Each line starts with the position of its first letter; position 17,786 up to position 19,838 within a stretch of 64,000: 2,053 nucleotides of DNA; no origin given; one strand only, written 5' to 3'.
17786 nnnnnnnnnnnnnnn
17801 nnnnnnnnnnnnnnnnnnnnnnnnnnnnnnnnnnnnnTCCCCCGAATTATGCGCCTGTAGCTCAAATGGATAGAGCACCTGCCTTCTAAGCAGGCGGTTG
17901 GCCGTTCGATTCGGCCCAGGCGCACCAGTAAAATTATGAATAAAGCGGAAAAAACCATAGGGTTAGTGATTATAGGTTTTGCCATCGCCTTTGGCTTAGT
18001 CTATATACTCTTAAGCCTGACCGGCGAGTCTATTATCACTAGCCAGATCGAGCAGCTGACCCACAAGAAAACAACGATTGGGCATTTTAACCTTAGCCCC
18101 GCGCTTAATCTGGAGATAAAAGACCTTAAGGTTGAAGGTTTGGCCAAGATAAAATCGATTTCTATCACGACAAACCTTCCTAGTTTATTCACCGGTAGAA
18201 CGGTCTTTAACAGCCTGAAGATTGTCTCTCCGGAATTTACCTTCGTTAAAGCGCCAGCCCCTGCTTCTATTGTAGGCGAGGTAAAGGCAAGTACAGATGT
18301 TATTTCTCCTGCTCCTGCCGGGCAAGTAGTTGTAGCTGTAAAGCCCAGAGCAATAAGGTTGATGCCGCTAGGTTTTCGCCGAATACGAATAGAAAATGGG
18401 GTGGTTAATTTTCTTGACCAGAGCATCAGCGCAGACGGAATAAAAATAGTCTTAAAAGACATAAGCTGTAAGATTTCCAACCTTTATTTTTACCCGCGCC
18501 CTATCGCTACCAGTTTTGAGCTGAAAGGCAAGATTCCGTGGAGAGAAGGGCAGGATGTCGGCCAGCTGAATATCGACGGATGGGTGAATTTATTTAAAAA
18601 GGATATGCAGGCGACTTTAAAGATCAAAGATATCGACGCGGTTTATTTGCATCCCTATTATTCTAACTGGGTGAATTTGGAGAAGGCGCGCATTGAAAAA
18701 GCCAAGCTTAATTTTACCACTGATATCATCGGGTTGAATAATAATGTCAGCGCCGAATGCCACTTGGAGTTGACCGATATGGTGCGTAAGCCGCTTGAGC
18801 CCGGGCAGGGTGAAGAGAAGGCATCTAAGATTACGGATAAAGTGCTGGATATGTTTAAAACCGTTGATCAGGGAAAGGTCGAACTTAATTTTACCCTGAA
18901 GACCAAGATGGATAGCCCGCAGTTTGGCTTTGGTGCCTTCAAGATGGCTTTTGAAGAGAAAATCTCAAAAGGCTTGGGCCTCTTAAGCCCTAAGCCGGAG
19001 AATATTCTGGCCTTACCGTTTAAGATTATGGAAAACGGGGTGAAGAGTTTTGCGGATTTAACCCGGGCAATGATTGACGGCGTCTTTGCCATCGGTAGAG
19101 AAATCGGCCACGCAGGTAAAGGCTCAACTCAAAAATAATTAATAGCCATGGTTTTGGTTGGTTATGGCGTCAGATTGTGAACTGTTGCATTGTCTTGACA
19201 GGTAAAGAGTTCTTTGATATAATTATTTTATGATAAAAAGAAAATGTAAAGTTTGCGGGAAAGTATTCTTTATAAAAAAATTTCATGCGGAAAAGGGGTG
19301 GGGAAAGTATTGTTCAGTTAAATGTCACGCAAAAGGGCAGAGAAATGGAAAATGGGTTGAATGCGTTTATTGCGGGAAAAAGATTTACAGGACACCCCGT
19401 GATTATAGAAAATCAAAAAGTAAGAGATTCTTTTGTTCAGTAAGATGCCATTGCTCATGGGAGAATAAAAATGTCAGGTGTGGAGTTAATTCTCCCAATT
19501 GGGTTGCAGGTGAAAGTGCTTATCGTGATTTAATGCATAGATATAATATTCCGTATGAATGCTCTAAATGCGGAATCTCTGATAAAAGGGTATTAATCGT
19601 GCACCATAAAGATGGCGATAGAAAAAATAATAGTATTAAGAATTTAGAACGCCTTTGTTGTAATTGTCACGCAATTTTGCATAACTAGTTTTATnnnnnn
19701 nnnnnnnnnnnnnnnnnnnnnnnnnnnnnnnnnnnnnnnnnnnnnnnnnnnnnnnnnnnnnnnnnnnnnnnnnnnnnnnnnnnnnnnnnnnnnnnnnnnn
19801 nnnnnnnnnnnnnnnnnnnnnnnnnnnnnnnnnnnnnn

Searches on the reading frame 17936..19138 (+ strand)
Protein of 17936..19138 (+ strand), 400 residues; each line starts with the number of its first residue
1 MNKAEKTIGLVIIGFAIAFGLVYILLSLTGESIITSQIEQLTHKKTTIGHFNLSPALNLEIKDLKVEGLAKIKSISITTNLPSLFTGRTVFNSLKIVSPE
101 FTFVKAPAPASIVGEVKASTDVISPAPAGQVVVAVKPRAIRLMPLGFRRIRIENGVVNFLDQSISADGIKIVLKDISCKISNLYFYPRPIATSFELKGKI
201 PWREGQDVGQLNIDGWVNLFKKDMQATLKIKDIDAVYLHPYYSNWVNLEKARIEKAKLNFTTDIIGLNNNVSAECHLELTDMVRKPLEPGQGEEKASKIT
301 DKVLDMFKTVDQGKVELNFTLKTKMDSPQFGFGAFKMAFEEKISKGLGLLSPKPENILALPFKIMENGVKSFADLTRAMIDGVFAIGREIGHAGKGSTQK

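Call 72: search_protein_families(library=pfam, proteins=[window:17936-19138:+], max_evalue=0.001)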
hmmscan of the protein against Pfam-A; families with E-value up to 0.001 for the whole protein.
window:17936-19138:+ (400 aa): 1 family
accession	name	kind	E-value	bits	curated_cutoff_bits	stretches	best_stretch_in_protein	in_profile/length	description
PF05359.17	DUF748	-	1e-12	47.5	50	1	3-264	13-254/1037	Domain of Unknown Function (DUF748)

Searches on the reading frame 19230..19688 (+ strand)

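Call 72: search_protein_families(library=pfam, proteins=[window:19230-19688:+], max_evalue=0.001)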
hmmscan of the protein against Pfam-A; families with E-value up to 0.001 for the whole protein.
window:19230-19688:+ (152 aa): 1 family
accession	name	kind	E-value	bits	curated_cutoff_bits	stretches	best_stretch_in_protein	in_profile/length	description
PF13392.12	HNH_3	-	1.7e-05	24.8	24.8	1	122-140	19-37/46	HNH endonuclease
